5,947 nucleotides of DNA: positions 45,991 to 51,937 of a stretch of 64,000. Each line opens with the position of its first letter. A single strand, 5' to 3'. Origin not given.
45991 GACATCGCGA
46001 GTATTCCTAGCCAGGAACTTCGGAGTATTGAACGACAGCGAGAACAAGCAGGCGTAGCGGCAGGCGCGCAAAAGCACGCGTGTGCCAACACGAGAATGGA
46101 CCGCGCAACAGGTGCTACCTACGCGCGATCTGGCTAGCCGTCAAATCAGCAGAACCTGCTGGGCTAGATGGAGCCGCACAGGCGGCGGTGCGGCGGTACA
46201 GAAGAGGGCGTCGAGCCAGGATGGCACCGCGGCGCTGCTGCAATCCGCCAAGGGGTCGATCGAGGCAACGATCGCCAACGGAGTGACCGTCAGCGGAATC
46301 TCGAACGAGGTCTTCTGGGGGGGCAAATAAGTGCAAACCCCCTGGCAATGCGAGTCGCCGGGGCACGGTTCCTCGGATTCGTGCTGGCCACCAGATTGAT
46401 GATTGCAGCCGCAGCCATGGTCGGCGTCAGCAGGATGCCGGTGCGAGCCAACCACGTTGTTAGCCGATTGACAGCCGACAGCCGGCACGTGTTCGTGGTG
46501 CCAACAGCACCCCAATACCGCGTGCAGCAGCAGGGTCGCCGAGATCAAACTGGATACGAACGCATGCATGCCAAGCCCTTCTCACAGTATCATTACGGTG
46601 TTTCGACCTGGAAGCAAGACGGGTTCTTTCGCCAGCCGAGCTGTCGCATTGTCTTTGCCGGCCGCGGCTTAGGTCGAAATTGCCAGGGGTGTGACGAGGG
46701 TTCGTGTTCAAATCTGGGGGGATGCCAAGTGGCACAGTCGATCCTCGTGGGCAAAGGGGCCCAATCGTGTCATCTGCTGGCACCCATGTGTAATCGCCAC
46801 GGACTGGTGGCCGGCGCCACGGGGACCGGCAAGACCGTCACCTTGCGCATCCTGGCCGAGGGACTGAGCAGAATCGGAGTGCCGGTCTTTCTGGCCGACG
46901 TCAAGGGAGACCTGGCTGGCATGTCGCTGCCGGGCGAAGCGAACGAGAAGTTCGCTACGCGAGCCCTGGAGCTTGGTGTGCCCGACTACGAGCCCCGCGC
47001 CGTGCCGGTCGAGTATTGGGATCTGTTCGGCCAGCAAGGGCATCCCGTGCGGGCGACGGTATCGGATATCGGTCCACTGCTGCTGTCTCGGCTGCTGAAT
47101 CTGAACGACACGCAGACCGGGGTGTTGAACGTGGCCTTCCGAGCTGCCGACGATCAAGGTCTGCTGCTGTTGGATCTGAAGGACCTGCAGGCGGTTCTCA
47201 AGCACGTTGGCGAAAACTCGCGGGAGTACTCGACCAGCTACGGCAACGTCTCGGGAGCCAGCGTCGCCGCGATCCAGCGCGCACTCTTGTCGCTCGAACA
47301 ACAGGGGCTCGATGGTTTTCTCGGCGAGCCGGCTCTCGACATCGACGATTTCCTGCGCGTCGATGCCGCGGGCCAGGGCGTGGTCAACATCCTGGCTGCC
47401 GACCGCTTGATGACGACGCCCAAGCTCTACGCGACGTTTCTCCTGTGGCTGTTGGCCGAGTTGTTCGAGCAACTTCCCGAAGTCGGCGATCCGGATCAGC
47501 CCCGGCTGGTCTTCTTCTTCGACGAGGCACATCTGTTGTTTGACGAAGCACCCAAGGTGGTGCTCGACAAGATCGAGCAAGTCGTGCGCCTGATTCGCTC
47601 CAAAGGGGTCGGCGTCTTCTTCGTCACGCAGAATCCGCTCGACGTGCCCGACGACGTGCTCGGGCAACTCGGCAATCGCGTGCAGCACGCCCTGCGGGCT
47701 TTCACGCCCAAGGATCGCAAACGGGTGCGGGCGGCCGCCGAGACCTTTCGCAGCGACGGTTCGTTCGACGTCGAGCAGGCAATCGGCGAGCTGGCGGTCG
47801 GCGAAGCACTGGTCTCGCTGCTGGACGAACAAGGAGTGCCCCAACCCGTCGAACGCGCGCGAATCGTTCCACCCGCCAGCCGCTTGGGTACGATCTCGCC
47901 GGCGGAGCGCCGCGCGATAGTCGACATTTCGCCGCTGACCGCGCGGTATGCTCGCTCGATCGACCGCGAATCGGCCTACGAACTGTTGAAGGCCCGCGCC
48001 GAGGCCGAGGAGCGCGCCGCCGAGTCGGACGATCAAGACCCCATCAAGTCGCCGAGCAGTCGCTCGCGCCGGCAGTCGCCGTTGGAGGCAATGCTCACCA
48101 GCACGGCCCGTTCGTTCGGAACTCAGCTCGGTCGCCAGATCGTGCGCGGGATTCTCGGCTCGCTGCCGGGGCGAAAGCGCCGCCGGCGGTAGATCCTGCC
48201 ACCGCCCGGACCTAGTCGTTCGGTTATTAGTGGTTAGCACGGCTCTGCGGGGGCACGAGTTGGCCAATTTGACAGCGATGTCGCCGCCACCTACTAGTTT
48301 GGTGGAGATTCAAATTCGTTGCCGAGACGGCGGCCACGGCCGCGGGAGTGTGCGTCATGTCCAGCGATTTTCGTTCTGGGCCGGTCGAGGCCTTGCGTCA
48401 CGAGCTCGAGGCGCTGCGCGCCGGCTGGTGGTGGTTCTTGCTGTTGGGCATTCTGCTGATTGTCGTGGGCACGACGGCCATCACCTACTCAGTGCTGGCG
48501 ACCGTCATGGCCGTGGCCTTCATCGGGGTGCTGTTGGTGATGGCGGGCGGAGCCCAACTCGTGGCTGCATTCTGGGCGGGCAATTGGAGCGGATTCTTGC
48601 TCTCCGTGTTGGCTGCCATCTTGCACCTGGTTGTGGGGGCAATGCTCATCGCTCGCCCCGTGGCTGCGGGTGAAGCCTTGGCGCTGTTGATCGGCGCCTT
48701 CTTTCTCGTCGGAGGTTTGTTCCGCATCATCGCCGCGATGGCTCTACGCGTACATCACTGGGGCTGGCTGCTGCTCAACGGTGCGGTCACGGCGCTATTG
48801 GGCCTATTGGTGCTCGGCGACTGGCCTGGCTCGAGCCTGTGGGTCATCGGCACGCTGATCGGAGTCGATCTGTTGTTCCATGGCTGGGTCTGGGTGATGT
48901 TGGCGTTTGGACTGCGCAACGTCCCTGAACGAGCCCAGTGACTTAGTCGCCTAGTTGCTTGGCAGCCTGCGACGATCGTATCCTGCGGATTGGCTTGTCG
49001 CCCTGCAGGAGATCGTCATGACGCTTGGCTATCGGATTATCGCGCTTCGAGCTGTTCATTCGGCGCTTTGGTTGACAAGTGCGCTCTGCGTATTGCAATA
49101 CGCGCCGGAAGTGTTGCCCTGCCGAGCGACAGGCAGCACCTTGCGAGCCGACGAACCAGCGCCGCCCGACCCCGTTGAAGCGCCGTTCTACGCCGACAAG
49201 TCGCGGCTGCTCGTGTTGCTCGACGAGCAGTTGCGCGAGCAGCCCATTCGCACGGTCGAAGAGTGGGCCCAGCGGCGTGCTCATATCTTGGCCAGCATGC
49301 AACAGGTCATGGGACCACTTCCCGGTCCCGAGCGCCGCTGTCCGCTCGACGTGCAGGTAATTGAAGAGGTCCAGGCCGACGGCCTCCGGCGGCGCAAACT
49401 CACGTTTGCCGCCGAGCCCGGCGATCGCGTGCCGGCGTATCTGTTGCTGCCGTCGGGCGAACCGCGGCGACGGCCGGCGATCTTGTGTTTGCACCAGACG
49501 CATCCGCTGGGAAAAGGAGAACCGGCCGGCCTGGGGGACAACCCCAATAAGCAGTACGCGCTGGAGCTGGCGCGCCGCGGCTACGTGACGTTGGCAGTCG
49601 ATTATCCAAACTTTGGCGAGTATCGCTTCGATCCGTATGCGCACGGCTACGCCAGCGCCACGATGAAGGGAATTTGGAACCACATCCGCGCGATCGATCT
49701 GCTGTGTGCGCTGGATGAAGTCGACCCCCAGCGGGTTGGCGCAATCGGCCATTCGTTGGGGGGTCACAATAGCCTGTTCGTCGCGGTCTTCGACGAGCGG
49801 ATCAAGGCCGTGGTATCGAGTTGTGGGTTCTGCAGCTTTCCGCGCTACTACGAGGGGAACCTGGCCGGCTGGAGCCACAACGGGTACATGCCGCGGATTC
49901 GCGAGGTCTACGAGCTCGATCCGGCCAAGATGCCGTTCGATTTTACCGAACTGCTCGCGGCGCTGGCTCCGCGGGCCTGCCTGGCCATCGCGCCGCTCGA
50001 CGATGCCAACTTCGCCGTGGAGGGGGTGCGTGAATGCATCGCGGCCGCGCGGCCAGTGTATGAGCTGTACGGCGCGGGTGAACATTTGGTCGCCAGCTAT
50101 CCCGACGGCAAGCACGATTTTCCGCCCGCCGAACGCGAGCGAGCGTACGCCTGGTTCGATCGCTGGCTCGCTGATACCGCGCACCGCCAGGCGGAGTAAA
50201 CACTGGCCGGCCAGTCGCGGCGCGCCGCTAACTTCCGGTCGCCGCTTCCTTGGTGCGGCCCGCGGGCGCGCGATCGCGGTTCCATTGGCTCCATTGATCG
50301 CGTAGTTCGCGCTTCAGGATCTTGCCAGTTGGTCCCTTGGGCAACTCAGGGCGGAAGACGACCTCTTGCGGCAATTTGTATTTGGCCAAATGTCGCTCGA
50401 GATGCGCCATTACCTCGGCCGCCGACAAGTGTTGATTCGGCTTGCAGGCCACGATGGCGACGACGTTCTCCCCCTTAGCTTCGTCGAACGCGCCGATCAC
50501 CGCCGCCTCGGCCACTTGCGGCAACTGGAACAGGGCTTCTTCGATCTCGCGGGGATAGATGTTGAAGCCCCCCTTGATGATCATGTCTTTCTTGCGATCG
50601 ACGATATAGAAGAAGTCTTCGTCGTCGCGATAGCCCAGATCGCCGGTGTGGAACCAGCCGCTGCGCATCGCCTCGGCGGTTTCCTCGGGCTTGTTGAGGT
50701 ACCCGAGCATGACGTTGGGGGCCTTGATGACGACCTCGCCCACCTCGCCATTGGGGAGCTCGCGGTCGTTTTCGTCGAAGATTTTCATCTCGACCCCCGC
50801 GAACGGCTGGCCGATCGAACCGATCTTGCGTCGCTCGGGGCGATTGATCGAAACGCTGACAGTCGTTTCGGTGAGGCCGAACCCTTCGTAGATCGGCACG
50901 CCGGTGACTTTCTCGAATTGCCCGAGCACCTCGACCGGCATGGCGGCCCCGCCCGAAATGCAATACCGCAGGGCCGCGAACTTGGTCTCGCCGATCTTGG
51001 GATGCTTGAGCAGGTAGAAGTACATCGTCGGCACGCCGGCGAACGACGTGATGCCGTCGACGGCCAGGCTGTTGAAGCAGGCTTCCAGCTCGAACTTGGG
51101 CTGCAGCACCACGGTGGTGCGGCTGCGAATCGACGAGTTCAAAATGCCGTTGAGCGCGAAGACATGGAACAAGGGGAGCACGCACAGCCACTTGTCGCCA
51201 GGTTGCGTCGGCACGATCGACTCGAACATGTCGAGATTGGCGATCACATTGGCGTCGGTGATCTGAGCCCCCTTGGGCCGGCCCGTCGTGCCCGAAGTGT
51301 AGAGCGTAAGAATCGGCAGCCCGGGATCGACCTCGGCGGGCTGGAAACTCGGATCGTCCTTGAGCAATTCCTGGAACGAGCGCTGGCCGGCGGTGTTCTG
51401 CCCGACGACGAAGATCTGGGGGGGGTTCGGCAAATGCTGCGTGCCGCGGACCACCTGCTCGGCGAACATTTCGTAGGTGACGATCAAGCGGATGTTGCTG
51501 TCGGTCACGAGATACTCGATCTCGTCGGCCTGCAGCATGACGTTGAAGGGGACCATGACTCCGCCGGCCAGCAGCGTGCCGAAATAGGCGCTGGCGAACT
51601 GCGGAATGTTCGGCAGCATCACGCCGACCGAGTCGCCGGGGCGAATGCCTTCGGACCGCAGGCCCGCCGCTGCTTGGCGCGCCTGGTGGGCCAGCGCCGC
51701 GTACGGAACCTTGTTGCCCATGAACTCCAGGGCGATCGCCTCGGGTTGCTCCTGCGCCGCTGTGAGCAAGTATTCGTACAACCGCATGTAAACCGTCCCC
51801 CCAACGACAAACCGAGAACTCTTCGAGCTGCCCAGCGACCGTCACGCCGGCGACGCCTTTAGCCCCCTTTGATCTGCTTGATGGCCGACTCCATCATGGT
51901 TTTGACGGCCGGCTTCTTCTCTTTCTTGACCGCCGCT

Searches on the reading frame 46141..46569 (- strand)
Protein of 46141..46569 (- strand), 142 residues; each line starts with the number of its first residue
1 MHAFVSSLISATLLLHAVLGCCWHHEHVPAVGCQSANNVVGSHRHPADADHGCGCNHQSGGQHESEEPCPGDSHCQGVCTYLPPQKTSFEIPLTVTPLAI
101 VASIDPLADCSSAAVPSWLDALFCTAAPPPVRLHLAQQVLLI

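Call 3: search_protein_families(library=pfam, proteins=[window:46141-46569:-], max_evalue=1)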
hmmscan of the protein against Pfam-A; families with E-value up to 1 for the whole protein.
window:46141-46569:- (142 aa): 0 families

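Call 4: search_protein_families(library=ncbifam, proteins=[window:46141-46569:-], max_evalue=1)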
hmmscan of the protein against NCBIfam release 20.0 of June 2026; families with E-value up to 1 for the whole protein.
window:46141-46569:- (142 aa): 0 families

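Call 82: find_homologous_proteins(query=window:46141-46569:-, max_evalue=0.001)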
Query window:46141-46569:- (142 aa): 23 proteins with E <= 0.001 among 73 candidates.
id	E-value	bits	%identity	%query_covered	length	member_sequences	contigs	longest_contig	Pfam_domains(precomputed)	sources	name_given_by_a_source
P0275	1.0e-91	323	100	100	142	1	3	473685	-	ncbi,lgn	ncbi:MAG: hypothetical protein AB7U73_07855 [Pirellulales bacterium]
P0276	8.7e-36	141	58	100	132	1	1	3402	-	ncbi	-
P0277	1.9e-33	134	53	100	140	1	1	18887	-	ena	-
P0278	2.8e-32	130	54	100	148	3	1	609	-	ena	-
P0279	2.7e-31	127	53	100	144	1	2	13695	-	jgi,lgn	-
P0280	5.2e-31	126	61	70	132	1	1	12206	-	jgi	jgi:hypothetical protein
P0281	1.3e-30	124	51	87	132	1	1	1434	-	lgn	-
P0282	1.8e-29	121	51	100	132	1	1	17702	-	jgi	jgi:hypothetical protein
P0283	1.9e-29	121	52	100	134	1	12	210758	-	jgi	jgi:hypothetical protein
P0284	5.9e-29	119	51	100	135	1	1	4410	-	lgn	-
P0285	2.7e-27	114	49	100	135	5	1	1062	-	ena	-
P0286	8.9e-20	89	40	100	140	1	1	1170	-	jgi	jgi:hypothetical protein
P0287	6.6e-16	77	40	100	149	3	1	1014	-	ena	-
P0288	2.3e-14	72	39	100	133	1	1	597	-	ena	-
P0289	1.4e-13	69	38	100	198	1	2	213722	-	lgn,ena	-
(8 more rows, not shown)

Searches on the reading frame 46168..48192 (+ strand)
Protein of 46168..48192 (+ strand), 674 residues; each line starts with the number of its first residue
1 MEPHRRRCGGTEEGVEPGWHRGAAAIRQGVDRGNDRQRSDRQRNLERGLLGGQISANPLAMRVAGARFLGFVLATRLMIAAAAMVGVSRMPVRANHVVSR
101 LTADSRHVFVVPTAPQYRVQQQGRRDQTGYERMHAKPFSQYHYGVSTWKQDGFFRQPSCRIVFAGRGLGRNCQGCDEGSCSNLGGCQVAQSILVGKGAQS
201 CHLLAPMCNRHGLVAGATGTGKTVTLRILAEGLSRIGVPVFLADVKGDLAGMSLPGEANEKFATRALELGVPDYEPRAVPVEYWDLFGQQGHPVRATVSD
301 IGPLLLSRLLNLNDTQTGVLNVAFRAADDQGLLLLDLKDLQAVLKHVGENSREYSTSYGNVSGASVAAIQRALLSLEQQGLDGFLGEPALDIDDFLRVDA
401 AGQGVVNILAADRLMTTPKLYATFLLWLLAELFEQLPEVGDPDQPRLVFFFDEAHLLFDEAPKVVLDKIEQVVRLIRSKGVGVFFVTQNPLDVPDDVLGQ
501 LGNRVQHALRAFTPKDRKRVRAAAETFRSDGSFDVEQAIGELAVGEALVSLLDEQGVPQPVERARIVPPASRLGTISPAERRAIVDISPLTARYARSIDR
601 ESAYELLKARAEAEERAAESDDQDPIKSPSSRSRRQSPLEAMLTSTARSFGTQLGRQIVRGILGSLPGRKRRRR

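Call 58: search_protein_families(library=pfam, proteins=[window:46168-48192:+], max_evalue=0.00001)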
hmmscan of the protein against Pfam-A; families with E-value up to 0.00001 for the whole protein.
window:46168-48192:+ (674 aa): 2 families
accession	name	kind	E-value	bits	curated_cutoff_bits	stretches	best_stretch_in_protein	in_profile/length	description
PF05872.18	HerA_C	-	3.5e-219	729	22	1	196-672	8-502/502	Helicase HerA-like C-terminal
PF01935.23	DUF87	-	1.4e-08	35.6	23.2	1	206-380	20-173/220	Helicase HerA, central domain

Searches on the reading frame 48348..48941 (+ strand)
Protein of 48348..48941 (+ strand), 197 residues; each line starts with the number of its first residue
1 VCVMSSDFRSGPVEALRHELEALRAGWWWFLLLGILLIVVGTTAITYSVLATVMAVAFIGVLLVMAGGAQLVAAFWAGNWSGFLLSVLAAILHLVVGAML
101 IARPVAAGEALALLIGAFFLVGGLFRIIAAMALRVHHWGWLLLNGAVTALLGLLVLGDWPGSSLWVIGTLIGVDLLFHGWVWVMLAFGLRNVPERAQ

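Call 58: search_protein_families(library=pfam, proteins=[window:48348-48941:+], max_evalue=0.00001)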
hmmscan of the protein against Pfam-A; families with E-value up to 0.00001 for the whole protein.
window:48348-48941:+ (197 aa): 1 family
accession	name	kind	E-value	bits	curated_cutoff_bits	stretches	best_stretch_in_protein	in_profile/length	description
PF03729.18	DUF308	-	4.9e-17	62.4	25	2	89-156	2-72/73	Short repeat of unknown function (DUF308)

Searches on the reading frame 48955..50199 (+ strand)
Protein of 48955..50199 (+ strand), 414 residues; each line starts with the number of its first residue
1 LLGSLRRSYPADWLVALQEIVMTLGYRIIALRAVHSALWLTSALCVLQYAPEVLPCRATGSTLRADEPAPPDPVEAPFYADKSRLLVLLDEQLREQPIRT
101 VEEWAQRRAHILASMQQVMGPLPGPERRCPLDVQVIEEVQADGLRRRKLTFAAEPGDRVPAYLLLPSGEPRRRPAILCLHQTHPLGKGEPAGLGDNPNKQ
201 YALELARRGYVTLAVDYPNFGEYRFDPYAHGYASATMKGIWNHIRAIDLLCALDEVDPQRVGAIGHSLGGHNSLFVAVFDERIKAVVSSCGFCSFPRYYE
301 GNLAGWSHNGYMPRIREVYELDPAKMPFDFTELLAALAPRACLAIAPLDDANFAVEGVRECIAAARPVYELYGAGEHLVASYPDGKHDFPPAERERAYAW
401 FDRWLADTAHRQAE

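Call 58: search_protein_families(library=pfam, proteins=[window:48955-50199:+], max_evalue=0.00001)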
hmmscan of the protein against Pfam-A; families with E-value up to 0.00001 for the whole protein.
window:48955-50199:+ (414 aa): 6 families
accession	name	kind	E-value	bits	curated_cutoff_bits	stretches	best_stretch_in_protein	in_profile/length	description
PF22244.2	GCE_fung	-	3.2e-11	44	27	0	232-286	76-132/231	Glucuronyl esterase, fungi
PF00326.27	Peptidase_S9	-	2.6e-09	37.3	22.6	1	205-406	10-211/213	Prolyl oligopeptidase family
PF12715.13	Abhydrolase_7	-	2.4e-08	34.1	21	1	100-342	44-308/388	Abhydrolase family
PF00561.26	Abhydrolase_1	-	3.4e-08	33.9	25.8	1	192-291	8-102/245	alpha/beta hydrolase fold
PF05448.18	AXE1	-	9.3e-08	31.6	21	0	243-300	160-218/321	Acetyl xylan esterase (AXE1)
PF12697.13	Abhydrolase_6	-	4.8e-06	27.8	26.3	1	204-346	22-151/217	Alpha/beta hydrolase family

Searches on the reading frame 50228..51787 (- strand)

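Call 58: search_protein_families(library=pfam, proteins=[window:50228-51787:-], max_evalue=0.00001)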
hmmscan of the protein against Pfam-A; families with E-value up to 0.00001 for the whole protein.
window:50228-51787:- (519 aa): 2 families
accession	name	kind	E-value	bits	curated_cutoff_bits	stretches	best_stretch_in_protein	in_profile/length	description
PF00501.34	AMP-binding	-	9e-88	295.1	29.9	1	10-364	4-384/384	AMP-binding enzyme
PF13193.12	AMP-binding_C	-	2.5e-19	70.4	24.5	1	414-489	1-76/76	AMP-binding enzyme C-terminal domain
